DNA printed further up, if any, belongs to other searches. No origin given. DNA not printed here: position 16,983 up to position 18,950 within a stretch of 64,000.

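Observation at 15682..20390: Atypical dnaA neighbourhood: rpmH-rnpA-yjgA on one side, dnaA followed by glutamine synthetase instead of dnaN; candidate origin sequences unclear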

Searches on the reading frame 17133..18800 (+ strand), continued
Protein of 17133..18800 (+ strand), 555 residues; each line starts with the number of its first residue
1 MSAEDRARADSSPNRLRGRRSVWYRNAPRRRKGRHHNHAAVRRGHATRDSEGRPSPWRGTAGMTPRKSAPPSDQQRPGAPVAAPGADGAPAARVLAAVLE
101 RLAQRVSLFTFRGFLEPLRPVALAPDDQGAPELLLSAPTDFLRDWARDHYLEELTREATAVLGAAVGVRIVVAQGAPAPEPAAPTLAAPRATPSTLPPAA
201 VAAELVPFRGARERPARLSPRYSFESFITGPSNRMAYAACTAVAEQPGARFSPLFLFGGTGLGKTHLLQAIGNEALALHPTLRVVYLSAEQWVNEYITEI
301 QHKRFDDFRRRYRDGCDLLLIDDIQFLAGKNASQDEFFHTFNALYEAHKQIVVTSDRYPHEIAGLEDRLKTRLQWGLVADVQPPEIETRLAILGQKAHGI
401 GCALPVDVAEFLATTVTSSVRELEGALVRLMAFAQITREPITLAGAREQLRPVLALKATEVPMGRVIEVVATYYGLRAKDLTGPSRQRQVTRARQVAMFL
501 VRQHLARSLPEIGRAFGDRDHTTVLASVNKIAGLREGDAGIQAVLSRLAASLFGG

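Call 67: find_homologous_proteins(query=window:17319-18797:+, max_evalue=1e-60)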
Query window:17319-18797:+ (493 aa): 7984 proteins with E <= 1e-60 among 8000 candidates; the best 120 are listed.
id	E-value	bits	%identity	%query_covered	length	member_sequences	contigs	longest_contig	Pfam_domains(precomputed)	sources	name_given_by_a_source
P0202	0.0e+0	1072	99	100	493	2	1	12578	PF11638.14,PF01695.24,PF00308.25,PF08299.18,PF00004.36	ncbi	-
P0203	2.8e-272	922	82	100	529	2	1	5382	PF11638.14,PF01695.24,PF00308.25,PF08299.18,PF00004.36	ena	-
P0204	1.3e-257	873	82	100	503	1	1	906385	PF11638.14,PF01695.24,PF00308.25,PF08299.18,PF00004.36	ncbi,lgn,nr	ncbi:MAG: chromosomal replication initiator protein DnaA [Deltaproteobacteria bacterium]|nr:chromoso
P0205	4.0e-251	852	82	95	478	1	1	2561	PF11638.14,PF01695.24,PF00308.25,PF08299.18,PF00004.36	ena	-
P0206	6.8e-251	851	82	95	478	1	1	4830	PF11638.14,PF01695.24,PF00308.25,PF08299.18,PF00004.36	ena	-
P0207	3.2e-246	836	77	100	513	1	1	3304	PF11638.14,PF22688.3,PF01695.24,PF00308.25,PF08299.18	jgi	jgi:chromosomal replication initiator protein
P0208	4.9e-245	832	78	94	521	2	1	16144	PF11638.14,PF01695.24,PF00308.25,PF08299.18,PF00004.36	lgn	-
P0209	2.5e-243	826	76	95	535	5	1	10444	PF01695.24,PF00308.25,PF08299.18,PF00004.36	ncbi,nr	ncbi:MAG: chromosomal replication initiator protein DnaA [Deltaproteobacteria bacterium]|nr:chromoso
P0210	3.6e-219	746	71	100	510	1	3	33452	PF11638.14,PF22688.3,PF01695.24,PF00308.25,PF08299.18,PF00004.36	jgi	jgi:chromosomal replication initiator protein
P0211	8.0e-219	745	71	97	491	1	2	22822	PF11638.14,PF22688.3,PF01695.24,PF00308.25,PF08299.18,PF00004.36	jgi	jgi:chromosomal replication initiator protein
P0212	1.6e-216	738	71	93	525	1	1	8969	PF11638.14,PF22688.3,PF01695.24,PF00308.25,PF08299.18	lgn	-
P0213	1.4e-214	731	72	93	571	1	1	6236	PF11638.14,PF22688.3,PF01695.24,PF00308.25,PF08299.18,PF00004.36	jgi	jgi:chromosomal replication initiator protein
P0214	1.4e-212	725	67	100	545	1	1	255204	PF11638.14,PF22688.3,PF01695.24,PF00308.25,PF08299.18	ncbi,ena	-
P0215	1.2e-210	718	70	95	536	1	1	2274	PF22688.3,PF01695.24,PF00308.25,PF08299.18,PF00004.36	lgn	-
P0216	8.8e-209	712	72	92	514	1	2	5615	PF11638.14,PF01695.24,PF00308.25,PF08299.18,PF00004.36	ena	-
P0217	1.8e-208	711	70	96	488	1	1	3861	PF11638.14,PF01695.24,PF00308.25,PF08299.18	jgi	jgi:chromosomal replication initiator protein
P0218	7.8e-207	706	67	100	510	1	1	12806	PF11638.14,PF01695.24,PF00308.25,PF08299.18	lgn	-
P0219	1.3e-203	695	69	93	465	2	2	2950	PF11638.14,PF01695.24,PF00308.25,PF08299.18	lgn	-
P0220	1.3e-203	695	66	99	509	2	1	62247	PF11638.14,PF01695.24,PF00308.25,PF08299.18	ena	-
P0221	1.0e-202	692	69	92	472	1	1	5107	PF11638.14,PF01695.24,PF00308.25,PF08299.18,PF00004.36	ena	-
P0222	2.5e-202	691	68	93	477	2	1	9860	PF11638.14,PF01695.24,PF00308.25,PF08299.18,PF00004.36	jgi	jgi:chromosomal replication initiator protein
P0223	1.0e-200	686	68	93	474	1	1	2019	PF11638.14,PF01695.24,PF00308.25,PF08299.18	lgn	-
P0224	3.6e-198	677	67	92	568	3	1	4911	PF11638.14,PF01695.24,PF00308.25,PF08299.18,PF00004.36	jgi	jgi:chromosomal replication initiator protein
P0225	7.2e-197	673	65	97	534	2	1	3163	PF11638.14,PF01695.24,PF00308.25,PF08299.18,PF00004.36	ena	-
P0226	1.1e-187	643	67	91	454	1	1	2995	PF11638.14,PF22688.3,PF01695.24,PF00308.25,PF08299.18,PF00004.36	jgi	jgi:chromosomal replication initiator protein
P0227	4.7e-184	631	64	91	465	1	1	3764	PF11638.14,PF01695.24,PF00308.25,PF08299.18,PF00004.36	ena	-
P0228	7.7e-174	597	84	65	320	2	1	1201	PF22688.3,PF01695.24,PF00308.25,PF08299.18,PF00004.36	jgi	jgi:chromosomal replication initiator protein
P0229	2.1e-172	592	60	93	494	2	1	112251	PF01695.24,PF00308.25,PF08299.18,PF00004.36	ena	-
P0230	3.3e-171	588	71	68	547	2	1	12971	PF01695.24,PF00308.25,PF08299.18,PF00004.36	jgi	jgi:chromosomal replication initiator protein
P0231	2.4e-170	586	57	97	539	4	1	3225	PF11638.14,PF01695.24,PF00308.25,PF08299.18,PF00004.36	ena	-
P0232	3.3e-170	585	58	97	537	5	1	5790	PF11638.14,PF01695.24,PF00308.25,PF08299.18,PF00004.36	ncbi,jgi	jgi:chromosomal replication initiator protein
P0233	2.4e-169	582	58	100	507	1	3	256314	PF11638.14,PF22688.3,PF01695.24,PF00308.25,PF08299.18,PF00004.36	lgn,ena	-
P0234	2.5e-169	582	58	96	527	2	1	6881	PF01695.24,PF00308.25,PF08299.18,PF00004.36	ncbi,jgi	jgi:chromosomal replication initiator protein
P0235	3.1e-169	582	57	96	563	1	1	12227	PF11638.14,PF01695.24,PF00308.25,PF08299.18,PF00004.36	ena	-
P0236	8.5e-169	580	58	95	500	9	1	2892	PF11638.14,PF01695.24,PF00308.25,PF08299.18,PF00004.36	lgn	-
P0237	1.7e-168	579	61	94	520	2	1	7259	PF01695.24,PF00308.25,PF08299.18,PF00004.36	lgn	-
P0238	2.1e-168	579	57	96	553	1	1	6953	PF01695.24,PF00308.25,PF08299.18,PF00004.36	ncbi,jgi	jgi:chromosomal replication initiator protein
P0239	3.4e-168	578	60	93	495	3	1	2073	PF01695.24,PF00308.25,PF08299.18,PF00004.36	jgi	-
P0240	4.8e-168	578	71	68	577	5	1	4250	PF01695.24,PF00308.25,PF08299.18,PF00004.36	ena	-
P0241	8.0e-168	577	60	97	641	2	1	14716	PF01695.24,PF00308.25,PF08299.18,PF00004.36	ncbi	-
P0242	1.9e-167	576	75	68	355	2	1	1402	PF01695.24,PF00308.25,PF08299.18,PF00004.36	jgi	jgi:chromosomal replication initiator protein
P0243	5.3e-167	574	72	68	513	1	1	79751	PF01695.24,PF00308.25,PF08299.18,PF00004.36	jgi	jgi:chromosomal replication initiator protein DnaA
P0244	6.8e-167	574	61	74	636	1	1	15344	PF11638.14,PF01695.24,PF00308.25,PF08299.18,PF00004.36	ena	-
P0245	1.3e-166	573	57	92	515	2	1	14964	PF01695.24,PF00308.25,PF08299.18,PF00004.36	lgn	-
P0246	1.8e-166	573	55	95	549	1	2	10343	PF11638.14,PF22688.3,PF01695.24,PF00308.25,PF08299.18,PF00004.36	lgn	-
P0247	2.0e-166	573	58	95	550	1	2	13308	PF11638.14,PF01695.24,PF00308.25,PF08299.18,PF00004.36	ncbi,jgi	jgi:chromosomal replication initiator protein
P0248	1.1e-165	570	55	95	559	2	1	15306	PF11638.14,PF01695.24,PF00308.25,PF08299.18,PF00004.36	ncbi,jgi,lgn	jgi:chromosomal replication initiator protein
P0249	2.5e-165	569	55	97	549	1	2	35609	PF01695.24,PF00308.25,PF08299.18,PF00004.36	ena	-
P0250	9.3e-165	567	54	97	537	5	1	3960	PF01695.24,PF00308.25,PF08299.18,PF00004.36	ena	-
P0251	5.8e-164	564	56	95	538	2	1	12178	PF01695.24,PF00308.25,PF08299.18,PF00004.36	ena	-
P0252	8.4e-163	561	55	95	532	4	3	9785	PF11638.14,PF01695.24,PF00308.25,PF08299.18,PF00004.36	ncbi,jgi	jgi:chromosomal replication initiator protein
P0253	1.1e-162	560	57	95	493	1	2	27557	PF11638.14,PF22688.3,PF01695.24,PF00308.25,PF08299.18,PF00004.36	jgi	jgi:chromosomal replication initiator protein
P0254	7.4e-162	558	57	94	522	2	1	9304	PF01695.24,PF00308.25,PF08299.18,PF00004.36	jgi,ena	jgi:chromosomal replication initiator protein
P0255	8.7e-162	557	58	93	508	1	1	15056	PF11638.14,PF01695.24,PF00308.25,PF08299.18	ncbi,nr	ncbi:MAG: chromosomal replication initiator protein DnaA [Deltaproteobacteria bacterium]|nr:chromoso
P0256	1.0e-161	557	56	99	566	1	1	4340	PF11638.14,PF01695.24,PF00308.25,PF08299.18,PF00004.36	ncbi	-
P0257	1.2e-161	557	57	97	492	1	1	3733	PF11638.14,PF22688.3,PF01695.24,PF00308.25,PF08299.18,PF00004.36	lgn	-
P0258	5.7e-161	555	59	91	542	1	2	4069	PF11638.14,PF01695.24,PF00308.25,PF08299.18,PF00004.36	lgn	-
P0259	8.6e-161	554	57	100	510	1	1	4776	PF01695.24,PF00308.25,PF08299.18,PF00004.36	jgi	jgi:chromosomal replication initiator protein DnaA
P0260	9.9e-161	554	55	100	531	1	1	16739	PF01695.24,PF00308.25,PF08299.18,PF00004.36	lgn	-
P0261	2.7e-160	552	55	94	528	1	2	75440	PF11638.14,PF01695.24,PF00308.25,PF08299.18,PF00004.36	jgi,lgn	jgi:chromosomal replication initiator protein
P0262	3.6e-160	552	55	98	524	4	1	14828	PF11638.14,PF22688.3,PF01695.24,PF00308.25,PF08299.18,PF00004.36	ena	-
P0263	4.8e-160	552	57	98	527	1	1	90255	PF11638.14,PF22688.3,PF01695.24,PF00308.25,PF08299.18,PF00004.36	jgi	jgi:chromosomal replication initiator protein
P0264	1.0e-159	550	54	96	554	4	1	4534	PF01695.24,PF00308.25,PF08299.18,PF00004.36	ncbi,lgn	-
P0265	1.1e-159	550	58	92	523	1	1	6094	PF11638.14,PF22688.3,PF01695.24,PF00308.25,PF08299.18,PF00004.36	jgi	jgi:chromosomal replication initiator protein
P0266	5.7e-159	548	57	94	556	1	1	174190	PF01695.24,PF00308.25,PF08299.18,PF00004.36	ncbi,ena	-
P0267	7.0e-159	548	63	72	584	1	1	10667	PF11638.14,PF22688.3,PF01695.24,PF00308.25,PF08299.18,PF00004.36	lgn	-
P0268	1.5e-158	547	55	97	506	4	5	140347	PF11638.14,PF01695.24,PF00308.25,PF08299.18,PF00004.36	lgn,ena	-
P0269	1.8e-158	546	53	95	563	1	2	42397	PF01695.24,PF00308.25,PF08299.18,PF00004.36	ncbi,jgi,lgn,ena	jgi:chromosomal replication initiator protein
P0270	4.7e-158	545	56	94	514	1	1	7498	PF11638.14,PF22688.3,PF01695.24,PF00308.25,PF08299.18,PF00004.36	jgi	jgi:chromosomal replication initiator protein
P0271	7.5e-158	544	56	98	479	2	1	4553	PF11638.14,PF22688.3,PF01695.24,PF00308.25,PF08299.18,PF00004.36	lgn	-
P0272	8.1e-158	544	55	98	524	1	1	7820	PF11638.14,PF22688.3,PF01695.24,PF00308.25,PF08299.18,PF00004.36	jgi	jgi:chromosomal replication initiator protein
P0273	1.0e-157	544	54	99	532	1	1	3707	PF11638.14,PF01695.24,PF00308.25,PF08299.18,PF00004.36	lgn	-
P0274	3.4e-157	542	57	93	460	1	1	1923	PF11638.14,PF22688.3,PF01695.24,PF00308.25,PF08299.18,PF00004.36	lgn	-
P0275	4.2e-157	542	56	93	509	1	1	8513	PF11638.14,PF22688.3,PF01695.24,PF00308.25,PF08299.18,PF00004.36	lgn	-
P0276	4.8e-157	542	58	91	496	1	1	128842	PF11638.14,PF22688.3,PF01695.24,PF00308.25,PF08299.18,PF00004.36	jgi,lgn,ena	-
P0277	5.8e-157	541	54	93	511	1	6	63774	PF11638.14,PF01695.24,PF00308.25,PF08299.18,PF00004.36,PF13401.13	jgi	jgi:chromosomal replication initiator protein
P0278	9.3e-157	541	54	94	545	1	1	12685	PF11638.14,PF01695.24,PF00308.25,PF08299.18,PF00004.36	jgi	-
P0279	5.5e-155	535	55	93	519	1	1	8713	PF11638.14,PF22688.3,PF01695.24,PF00308.25,PF08299.18,PF00004.36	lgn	-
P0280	6.4e-155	535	55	99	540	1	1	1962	PF11638.14,PF22688.3,PF01695.24,PF00308.25,PF08299.18,PF00004.36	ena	-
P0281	4.0e-154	532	54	91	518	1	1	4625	PF11638.14,PF01695.24,PF00308.25,PF08299.18,PF00004.36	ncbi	-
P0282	1.5e-152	527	53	97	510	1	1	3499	PF11638.14,PF01695.24,PF00308.25,PF08299.18,PF00004.36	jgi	-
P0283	1.7e-152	527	54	97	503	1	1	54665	PF11638.14,PF01695.24,PF00308.25,PF08299.18,PF00004.36,PF13401.13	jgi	jgi:chromosomal replication initiator protein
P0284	2.8e-152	526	54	93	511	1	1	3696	PF11638.14,PF01695.24,PF00308.25,PF08299.18,PF00004.36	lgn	-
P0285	3.3e-152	526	55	94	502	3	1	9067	PF11638.14,PF22688.3,PF01695.24,PF00308.25,PF08299.18,PF00004.36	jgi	jgi:chromosomal replication initiator protein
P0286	3.9e-152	525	54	94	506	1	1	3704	PF11638.14,PF01695.24,PF00308.25,PF08299.18,PF00004.36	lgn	-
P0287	8.7e-152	524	54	99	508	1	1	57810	PF11638.14,PF22688.3,PF01695.24,PF00308.25,PF08299.18,PF00004.36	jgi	jgi:chromosomal replication initiator protein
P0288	1.9e-151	523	53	94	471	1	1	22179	PF11638.14,PF01695.24,PF00308.25,PF08299.18,PF00004.36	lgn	-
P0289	4.0e-151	522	54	94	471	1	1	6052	PF11638.14,PF01695.24,PF00308.25,PF08299.18,PF00004.36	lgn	-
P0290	1.8e-150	520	55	96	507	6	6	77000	PF11638.14,PF01695.24,PF00308.25,PF08299.18,PF00004.36,PF13401.13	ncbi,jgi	jgi:chromosomal replication initiator protein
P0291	3.3e-150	519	53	94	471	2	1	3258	PF11638.14,PF22688.3,PF01695.24,PF00308.25,PF08299.18,PF00004.36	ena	-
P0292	4.4e-150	519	53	95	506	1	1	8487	PF11638.14,PF01695.24,PF00308.25,PF08299.18,PF00004.36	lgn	-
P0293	4.5e-149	515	51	98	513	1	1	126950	PF11638.14,PF01695.24,PF00308.25,PF08299.18,PF00004.36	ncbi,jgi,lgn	-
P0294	5.4e-149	515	64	76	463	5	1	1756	PF01695.24,PF00308.25,PF08299.18,PF00004.36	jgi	jgi:chromosomal replication initiator protein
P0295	7.4e-149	515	53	97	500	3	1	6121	PF11638.14,PF01695.24,PF00308.25,PF08299.18,PF00004.36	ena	-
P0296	8.5e-149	514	52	93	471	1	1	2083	PF11638.14,PF01695.24,PF00308.25,PF08299.18,PF00004.36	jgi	jgi:chromosomal replication initiator protein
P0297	2.1e-148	513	55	91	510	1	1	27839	PF11638.14,PF01695.24,PF00308.25,PF08299.18,PF00004.36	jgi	jgi:chromosomal replication initiator protein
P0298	8.3e-148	511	52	94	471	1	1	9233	PF11638.14,PF01695.24,PF00308.25,PF08299.18,PF00004.36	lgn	-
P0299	8.7e-148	511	54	95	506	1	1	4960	PF01695.24,PF00308.25,PF08299.18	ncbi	-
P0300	1.5e-147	510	53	93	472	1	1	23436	PF11638.14,PF01695.24,PF00308.25,PF08299.18,PF00004.36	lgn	-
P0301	1.9e-147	510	53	94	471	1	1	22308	PF11638.14,PF01695.24,PF00308.25,PF08299.18,PF00004.36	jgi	jgi:chromosomal replication initiator protein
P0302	2.5e-147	510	54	94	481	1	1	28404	PF11638.14,PF01695.24,PF00308.25,PF08299.18,PF00004.36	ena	-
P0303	2.5e-147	510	50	97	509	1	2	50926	PF11638.14,PF22688.3,PF01695.24,PF00308.25,PF08299.18,PF00004.36,PF13401.13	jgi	jgi:chromosomal replication initiator protein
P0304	2.7e-147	510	52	94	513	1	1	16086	PF11638.14,PF01695.24,PF00308.25,PF08299.18,PF00004.36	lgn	-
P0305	9.4e-147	508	51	100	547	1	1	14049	PF01695.24,PF00308.25,PF08299.18,PF00004.36,PF13401.13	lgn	-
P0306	1.2e-146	507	53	90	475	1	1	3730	PF11638.14,PF22688.3,PF01695.24,PF00308.25,PF08299.18,PF00004.36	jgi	-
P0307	1.9e-146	507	52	94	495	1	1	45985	PF11638.14,PF22688.3,PF01695.24,PF00308.25,PF08299.18,PF00004.36,PF13401.13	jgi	jgi:chromosomal replication initiator protein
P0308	2.7e-146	506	55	91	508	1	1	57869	PF11638.14,PF22688.3,PF01695.24,PF00308.25,PF08299.18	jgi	jgi:chromosomal replication initiator protein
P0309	3.2e-146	506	52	93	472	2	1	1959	PF11638.14,PF01695.24,PF00308.25,PF08299.18,PF00004.36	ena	-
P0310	4.1e-146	506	53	94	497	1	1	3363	PF11638.14,PF01695.24,PF00308.25,PF08299.18,PF00004.36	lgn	-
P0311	9.8e-146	504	53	93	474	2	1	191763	PF11638.14,PF22688.3,PF01695.24,PF00308.25,PF08299.18,PF00004.36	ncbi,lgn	-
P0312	1.4e-145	504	53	93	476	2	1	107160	PF11638.14,PF01695.24,PF00308.25,PF08299.18,PF00004.36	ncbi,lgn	-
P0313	1.6e-145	504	51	95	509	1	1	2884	PF11638.14,PF01695.24,PF00308.25,PF08299.18,PF00004.36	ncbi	-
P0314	2.1e-145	503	55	85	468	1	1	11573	PF22688.3,PF01695.24,PF00308.25,PF08299.18,PF00004.36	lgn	-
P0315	6.2e-145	502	51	93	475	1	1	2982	PF11638.14,PF01695.24,PF00308.25,PF08299.18,PF00004.36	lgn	-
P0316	9.8e-145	501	53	91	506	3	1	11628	PF11638.14,PF01695.24,PF00308.25,PF08299.18,PF00004.36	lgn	-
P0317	2.9e-144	499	48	94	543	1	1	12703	PF11638.14,PF01695.24,PF00308.25,PF08299.18,PF00004.36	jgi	jgi:chromosomal replication initiator protein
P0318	5.4e-144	499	54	91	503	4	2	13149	PF11638.14,PF01695.24,PF00308.25,PF08299.18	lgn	-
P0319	8.5e-144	498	53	92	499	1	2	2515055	PF11638.14,PF01695.24,PF00308.25,PF08299.18,PF00004.36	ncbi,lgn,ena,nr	ncbi:MAG: chromosomal replication initiator protein DnaA [Myxococcales bacterium]|nr:chromosomal rep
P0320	9.2e-144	498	55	91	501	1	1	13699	PF11638.14,PF01695.24,PF00308.25,PF08299.18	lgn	-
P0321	1.8e-143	497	51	94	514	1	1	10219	PF11638.14,PF01695.24,PF00308.25,PF08299.18,PF00004.36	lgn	-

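Call 68: find_encoding_contigs(protein=P0214, flank=2000, max_places=2)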
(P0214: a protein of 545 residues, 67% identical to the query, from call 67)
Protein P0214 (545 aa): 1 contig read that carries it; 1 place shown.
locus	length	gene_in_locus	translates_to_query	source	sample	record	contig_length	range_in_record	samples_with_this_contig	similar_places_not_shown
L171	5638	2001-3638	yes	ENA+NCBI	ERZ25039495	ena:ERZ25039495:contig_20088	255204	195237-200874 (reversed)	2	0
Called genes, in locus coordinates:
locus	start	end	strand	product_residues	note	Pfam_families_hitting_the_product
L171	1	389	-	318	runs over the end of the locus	PF03150:CCP_MauG, PF13442:Cytochrome_CBB3 (faint), PF00034:Cytochrom_C (weak)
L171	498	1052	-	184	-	PF04751:DarP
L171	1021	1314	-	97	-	PF00825:Ribonuclease_P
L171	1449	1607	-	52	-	PF00468:Ribosomal_L34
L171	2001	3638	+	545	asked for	PF11638:DnaA_N (weak), PF00308:Bac_DnaA, PF01695:IstB_IS21, PF22688:Hda_lid (faint), PF08299:Bac_DnaA_C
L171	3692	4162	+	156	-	-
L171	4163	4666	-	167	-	PF00583:Acetyltransf_1, PF13508:Acetyltransf_7, PF13673:Acetyltransf_10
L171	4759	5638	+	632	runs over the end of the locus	PF09134:Invasin_D3 (faint), PF02369:Big_1 (faint)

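Call 69: find_encoding_contigs(protein=P0204, flank=10000, max_places=2)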
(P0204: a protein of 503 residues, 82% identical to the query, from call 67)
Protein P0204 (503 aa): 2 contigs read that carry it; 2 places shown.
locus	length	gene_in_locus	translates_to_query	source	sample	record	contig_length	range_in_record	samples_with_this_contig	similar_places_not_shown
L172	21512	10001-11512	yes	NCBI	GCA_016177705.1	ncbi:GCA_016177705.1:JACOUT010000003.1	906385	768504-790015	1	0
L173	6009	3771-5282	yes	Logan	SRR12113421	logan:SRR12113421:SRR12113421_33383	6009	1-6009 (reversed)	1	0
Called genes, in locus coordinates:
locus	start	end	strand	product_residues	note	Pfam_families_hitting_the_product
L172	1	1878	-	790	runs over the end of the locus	PF02190:LON_substr_bdg, PF13541:ChlI (faint), PF00004:AAA, PF07728:AAA_5, PF22667:Lon_lid, PF05362:Lon_C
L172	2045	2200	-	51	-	-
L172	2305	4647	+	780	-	PF00069:Pkinase, PF01636:APH (faint), PF07714:PK_Tyr_Ser-Thr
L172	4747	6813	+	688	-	-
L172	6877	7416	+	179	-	-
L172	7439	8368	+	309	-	-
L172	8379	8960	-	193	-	PF04751:DarP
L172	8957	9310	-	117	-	PF00825:Ribonuclease_P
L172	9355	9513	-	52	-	PF00468:Ribosomal_L34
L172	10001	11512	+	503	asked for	PF11638:DnaA_N (weak), PF00308:Bac_DnaA, PF00004:AAA (weak), PF01695:IstB_IS21, PF08299:Bac_DnaA_C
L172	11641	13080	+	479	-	PF03951:Gln-synt_N, PF00120:Gln-synt_C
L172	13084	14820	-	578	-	PF00072:Response_reg, PF00990:GGDEF, PF00563:EAL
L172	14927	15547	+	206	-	-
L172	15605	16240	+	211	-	-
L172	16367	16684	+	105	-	-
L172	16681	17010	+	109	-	-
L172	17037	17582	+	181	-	-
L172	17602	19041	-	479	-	PF05157:MshEN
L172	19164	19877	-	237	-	-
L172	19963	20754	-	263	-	-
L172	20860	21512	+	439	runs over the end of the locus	-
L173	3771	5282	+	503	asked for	PF11638:DnaA_N (weak), PF00308:Bac_DnaA, PF00004:AAA (weak), PF01695:IstB_IS21, PF08299:Bac_DnaA_C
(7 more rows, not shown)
